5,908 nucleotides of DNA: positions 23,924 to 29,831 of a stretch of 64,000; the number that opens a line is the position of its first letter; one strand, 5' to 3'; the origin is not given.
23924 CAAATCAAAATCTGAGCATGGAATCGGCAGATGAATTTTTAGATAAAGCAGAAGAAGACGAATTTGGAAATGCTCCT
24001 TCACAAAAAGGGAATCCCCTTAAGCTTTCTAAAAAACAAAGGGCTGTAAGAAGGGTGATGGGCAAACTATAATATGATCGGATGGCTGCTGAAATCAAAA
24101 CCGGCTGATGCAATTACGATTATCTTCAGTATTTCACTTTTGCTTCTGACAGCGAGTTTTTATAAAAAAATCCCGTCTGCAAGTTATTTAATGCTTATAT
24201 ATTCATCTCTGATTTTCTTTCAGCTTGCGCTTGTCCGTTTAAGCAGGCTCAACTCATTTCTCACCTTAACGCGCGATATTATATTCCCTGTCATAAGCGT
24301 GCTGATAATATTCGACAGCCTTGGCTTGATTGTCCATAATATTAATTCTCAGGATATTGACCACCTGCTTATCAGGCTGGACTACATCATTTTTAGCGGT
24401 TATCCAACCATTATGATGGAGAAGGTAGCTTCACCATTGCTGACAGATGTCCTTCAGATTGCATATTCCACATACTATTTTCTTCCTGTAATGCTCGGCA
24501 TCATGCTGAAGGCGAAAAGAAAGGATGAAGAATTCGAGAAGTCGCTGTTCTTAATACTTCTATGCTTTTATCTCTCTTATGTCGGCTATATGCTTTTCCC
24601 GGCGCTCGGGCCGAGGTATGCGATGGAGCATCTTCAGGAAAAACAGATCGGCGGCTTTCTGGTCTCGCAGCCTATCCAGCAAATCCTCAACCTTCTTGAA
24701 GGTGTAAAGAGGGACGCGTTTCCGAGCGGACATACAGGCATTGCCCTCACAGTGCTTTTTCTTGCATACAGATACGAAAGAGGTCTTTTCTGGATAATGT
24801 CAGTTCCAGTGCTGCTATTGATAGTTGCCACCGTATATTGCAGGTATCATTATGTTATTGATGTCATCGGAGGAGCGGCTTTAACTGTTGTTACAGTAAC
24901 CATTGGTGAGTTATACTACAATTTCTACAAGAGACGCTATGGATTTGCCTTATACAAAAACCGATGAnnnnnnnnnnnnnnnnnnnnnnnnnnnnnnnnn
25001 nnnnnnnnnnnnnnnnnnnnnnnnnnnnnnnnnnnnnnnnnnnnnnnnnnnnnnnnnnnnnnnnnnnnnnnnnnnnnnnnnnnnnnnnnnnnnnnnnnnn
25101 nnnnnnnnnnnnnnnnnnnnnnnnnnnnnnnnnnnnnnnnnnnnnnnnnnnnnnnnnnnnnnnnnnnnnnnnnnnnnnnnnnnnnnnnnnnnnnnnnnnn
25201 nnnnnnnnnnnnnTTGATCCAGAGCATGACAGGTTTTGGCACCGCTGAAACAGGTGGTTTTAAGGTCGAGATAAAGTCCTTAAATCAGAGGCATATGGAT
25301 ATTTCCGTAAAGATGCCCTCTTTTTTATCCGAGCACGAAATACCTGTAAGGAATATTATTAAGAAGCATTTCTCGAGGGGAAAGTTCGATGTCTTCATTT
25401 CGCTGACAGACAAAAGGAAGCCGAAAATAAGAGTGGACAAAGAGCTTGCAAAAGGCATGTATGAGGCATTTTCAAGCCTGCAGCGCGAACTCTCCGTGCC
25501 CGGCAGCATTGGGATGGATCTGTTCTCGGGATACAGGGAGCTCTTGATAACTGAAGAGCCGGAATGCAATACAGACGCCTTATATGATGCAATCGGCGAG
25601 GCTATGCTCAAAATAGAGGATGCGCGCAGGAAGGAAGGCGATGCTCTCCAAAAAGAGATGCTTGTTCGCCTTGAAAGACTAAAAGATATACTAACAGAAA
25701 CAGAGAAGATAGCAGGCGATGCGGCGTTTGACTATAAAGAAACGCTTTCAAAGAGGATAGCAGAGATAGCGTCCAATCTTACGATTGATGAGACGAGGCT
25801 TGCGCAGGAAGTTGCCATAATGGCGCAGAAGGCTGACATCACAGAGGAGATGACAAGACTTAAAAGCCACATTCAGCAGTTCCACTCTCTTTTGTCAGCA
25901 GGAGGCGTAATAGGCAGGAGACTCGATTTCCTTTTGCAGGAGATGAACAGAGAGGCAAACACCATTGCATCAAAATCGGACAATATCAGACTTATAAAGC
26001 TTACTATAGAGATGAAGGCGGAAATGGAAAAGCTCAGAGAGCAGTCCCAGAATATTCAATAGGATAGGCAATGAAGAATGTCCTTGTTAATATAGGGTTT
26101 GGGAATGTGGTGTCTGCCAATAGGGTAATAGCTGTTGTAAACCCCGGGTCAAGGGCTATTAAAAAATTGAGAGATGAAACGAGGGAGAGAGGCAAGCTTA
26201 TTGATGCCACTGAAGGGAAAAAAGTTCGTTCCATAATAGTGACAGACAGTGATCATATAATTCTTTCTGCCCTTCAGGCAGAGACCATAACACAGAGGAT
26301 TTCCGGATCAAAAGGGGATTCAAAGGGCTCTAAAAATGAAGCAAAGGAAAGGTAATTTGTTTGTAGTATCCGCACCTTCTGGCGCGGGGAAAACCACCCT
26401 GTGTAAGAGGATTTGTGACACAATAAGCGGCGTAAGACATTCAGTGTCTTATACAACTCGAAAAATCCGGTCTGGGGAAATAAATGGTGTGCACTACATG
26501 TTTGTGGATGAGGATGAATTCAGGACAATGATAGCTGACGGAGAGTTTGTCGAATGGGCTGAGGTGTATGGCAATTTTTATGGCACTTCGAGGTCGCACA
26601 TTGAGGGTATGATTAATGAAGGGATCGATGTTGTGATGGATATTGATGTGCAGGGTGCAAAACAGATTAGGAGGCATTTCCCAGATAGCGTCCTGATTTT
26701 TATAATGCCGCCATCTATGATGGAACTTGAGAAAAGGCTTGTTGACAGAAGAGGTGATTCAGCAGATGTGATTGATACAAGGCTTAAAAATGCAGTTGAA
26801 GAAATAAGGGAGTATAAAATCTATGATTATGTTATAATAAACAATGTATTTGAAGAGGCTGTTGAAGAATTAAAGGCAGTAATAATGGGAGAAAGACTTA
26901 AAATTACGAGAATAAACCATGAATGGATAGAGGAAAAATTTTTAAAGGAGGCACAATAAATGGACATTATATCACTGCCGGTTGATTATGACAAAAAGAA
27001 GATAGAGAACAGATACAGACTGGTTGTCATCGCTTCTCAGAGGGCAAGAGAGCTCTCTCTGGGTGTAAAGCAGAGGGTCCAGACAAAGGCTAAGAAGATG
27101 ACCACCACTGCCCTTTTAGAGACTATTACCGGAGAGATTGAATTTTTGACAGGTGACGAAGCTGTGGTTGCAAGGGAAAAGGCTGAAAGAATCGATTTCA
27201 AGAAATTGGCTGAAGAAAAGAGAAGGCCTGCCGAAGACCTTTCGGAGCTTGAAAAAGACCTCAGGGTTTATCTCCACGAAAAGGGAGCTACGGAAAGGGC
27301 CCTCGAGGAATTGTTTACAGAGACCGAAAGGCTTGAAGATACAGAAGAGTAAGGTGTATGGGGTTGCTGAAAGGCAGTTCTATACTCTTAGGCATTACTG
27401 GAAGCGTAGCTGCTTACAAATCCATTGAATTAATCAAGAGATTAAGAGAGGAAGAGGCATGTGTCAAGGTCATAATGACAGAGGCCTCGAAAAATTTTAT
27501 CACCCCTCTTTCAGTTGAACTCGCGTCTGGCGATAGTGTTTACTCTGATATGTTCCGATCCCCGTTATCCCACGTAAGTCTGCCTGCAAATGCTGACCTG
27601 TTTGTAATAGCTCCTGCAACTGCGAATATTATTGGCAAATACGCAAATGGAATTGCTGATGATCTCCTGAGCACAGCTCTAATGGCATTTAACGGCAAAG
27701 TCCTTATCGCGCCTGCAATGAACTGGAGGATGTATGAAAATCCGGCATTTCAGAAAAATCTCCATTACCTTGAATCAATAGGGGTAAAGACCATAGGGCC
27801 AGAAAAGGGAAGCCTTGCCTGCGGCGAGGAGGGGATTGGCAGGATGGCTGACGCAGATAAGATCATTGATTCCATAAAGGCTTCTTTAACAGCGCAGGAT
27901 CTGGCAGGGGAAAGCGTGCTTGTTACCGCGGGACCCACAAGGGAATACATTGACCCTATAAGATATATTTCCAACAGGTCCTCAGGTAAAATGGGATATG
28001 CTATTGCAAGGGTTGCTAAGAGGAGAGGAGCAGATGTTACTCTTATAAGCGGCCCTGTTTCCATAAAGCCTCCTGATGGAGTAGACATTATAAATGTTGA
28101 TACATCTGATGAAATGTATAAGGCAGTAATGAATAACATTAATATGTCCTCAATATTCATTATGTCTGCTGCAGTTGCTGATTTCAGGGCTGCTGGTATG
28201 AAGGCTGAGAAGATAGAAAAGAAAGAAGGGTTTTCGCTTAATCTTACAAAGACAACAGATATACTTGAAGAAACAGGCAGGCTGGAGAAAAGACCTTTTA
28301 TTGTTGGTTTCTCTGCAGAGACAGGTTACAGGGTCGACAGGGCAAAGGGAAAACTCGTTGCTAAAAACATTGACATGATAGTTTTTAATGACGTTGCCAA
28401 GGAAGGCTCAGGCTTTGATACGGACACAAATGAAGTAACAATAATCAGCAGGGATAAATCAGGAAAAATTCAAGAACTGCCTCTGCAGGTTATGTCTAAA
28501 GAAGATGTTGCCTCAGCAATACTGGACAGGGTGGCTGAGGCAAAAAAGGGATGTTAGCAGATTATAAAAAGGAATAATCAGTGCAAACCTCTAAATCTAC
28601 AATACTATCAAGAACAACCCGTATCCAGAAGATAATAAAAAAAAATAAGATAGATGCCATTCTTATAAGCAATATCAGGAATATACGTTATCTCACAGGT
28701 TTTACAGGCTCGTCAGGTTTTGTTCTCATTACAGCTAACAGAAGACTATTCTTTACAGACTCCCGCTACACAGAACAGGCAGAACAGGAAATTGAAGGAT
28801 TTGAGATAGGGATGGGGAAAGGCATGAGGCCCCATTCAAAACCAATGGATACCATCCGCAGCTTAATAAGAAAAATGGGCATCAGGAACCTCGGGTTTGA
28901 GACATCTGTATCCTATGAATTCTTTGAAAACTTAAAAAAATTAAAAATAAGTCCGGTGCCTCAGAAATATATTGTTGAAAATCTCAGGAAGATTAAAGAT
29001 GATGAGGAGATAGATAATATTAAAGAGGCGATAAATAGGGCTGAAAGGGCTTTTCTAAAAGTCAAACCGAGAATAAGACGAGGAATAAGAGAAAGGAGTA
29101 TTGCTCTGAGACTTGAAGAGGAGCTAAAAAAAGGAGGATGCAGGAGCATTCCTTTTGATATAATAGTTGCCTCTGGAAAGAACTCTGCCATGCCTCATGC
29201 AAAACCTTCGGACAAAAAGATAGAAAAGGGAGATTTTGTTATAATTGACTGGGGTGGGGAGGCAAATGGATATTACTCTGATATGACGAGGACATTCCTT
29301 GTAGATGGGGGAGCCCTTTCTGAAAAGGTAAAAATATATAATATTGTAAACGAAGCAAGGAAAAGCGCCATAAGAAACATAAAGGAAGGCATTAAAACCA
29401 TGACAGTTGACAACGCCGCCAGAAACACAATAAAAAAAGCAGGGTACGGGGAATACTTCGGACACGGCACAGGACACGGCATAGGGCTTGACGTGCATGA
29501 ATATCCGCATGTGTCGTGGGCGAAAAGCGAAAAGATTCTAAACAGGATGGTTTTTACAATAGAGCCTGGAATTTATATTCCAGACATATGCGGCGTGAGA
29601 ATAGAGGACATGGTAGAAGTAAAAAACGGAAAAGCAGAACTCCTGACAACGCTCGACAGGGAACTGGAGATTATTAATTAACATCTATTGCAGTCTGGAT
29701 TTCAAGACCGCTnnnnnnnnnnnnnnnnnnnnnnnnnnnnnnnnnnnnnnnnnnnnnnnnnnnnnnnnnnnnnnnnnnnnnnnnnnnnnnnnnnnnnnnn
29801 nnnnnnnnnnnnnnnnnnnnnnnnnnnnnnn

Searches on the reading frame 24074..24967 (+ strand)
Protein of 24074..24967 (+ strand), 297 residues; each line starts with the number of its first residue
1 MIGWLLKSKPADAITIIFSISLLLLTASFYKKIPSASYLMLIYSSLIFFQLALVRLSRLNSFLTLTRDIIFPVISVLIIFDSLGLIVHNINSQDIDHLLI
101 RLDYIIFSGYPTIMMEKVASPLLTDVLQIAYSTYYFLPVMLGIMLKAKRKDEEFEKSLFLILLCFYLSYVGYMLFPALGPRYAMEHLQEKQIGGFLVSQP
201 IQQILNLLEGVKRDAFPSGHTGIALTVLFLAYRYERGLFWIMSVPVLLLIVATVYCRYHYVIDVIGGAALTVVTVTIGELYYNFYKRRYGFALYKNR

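Call 14: search_protein_families(library=ncbifam, proteins=[window:24074-24967:+], max_evalue=0.001)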
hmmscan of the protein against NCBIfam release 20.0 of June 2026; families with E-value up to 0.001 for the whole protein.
window:24074-24967:+ (297 aa): 3 families
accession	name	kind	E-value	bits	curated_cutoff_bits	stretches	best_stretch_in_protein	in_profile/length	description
NF052609.1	PhinosDhcerSyn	equivalog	2.3e-06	27.2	480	1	123-279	114-284/305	phosphoinositol dihydroceramide synthase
NF007159.0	PRK09597.1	equivalog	4.1e-05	23.4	177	1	216-276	121-182/191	lipid A 1-phosphatase LpxE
NF008813.0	PRK11837.1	equivalog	8.9e-05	22.5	229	0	206-286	95-176/202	undecaprenyl-diphosphate phosphatase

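Call 15: search_protein_families(library=pfam, proteins=[window:24074-24967:+], max_evalue=0.001)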
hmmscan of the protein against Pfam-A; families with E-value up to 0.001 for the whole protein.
window:24074-24967:+ (297 aa): 3 families
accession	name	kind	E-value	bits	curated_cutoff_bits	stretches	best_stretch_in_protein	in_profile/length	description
PF14378.12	PAP2_3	-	7.6e-24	85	27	1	118-275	23-188/190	PAP2 superfamily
PF01569.27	PAP2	-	9.2e-10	38.8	27.2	1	203-277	47-120/130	PAP2 superfamily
PF14360.12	PAP2_C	-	3.9e-05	24.6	27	1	216-276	6-70/74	PAP2 superfamily C-terminal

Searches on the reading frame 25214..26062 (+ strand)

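Call 78: search_protein_families(library=pfam, proteins=[window:25214-26062:+], max_evalue=0.000001)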
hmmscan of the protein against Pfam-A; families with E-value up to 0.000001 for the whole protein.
window:25214-26062:+ (282 aa): 2 families
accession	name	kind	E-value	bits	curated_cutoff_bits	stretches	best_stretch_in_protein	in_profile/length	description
PF08340.16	YicC-like_C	-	1.2e-41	142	27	1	169-281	7-119/120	Endoribonuclease YicC-like, C-terminal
PF03755.18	YicC-like_N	-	1.5e-36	126.5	25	1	2-146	1-155/156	Endoribonuclease YicC-like, N-terminal region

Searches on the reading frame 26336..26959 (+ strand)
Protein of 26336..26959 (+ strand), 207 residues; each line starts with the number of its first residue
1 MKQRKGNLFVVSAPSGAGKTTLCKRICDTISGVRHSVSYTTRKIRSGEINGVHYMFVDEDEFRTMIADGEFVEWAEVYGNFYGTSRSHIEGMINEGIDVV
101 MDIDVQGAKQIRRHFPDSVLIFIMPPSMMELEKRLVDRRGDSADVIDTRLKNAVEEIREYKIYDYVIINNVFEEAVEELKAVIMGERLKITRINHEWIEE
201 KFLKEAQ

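Call 78: search_protein_families(library=pfam, proteins=[window:26336-26959:+], max_evalue=0.000001)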
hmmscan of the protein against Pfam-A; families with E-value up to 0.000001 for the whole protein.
window:26336-26959:+ (207 aa): 1 family
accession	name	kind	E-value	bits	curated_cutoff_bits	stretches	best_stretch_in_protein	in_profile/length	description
PF00625.27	Guanylate_kin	-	1.1e-45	156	25.2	1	7-183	3-179/182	Guanylate kinase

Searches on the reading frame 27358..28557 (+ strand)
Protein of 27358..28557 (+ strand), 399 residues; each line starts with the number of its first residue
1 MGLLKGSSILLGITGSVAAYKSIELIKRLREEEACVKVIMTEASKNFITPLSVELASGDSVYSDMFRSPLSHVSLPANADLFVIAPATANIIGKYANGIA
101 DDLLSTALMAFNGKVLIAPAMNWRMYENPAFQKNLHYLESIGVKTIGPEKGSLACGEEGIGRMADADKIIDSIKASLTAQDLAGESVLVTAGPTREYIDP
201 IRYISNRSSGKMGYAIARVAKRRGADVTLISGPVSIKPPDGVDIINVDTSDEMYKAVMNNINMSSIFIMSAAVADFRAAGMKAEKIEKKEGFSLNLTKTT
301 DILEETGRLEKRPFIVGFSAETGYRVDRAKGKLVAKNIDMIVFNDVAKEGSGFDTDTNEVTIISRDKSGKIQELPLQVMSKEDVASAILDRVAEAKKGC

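Call 78: search_protein_families(library=pfam, proteins=[window:27358-28557:+], max_evalue=0.000001)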
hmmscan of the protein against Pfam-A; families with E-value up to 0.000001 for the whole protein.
window:27358-28557:+ (399 aa): 2 families
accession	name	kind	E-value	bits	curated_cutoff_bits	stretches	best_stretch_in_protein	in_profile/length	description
PF04127.22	DFP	-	6.8e-69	231.9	22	1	182-363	1-186/186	DNA/pantothenate metabolism flavoprotein C-terminal domain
PF02441.25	Flavoprotein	-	2.2e-32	112.3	22.7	1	8-174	2-159/162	Flavoprotein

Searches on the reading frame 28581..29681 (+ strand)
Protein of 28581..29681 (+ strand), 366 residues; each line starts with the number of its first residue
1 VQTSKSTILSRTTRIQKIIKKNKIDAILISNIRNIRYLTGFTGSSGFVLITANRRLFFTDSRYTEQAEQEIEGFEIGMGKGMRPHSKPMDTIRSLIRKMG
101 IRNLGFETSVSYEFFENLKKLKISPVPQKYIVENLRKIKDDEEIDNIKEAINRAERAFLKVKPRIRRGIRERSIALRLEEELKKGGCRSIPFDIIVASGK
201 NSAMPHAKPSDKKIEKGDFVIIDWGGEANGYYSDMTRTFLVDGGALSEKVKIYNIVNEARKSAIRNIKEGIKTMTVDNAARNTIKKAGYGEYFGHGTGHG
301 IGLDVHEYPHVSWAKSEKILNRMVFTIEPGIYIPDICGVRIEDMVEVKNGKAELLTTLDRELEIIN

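Call 78: search_protein_families(library=pfam, proteins=[window:28581-29681:+], max_evalue=0.000001)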
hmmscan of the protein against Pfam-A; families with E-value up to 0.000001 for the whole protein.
window:28581-29681:+ (366 aa): 2 families
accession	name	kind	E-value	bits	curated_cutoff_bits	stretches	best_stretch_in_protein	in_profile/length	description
PF00557.29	Peptidase_M24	-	3.1e-66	223.5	23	1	146-348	2-207/208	Metallopeptidase family M24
PF01321.24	Creatinase_N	-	2.4e-25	90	22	1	11-138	1-128/128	Creatinase/Prolidase N-terminal domain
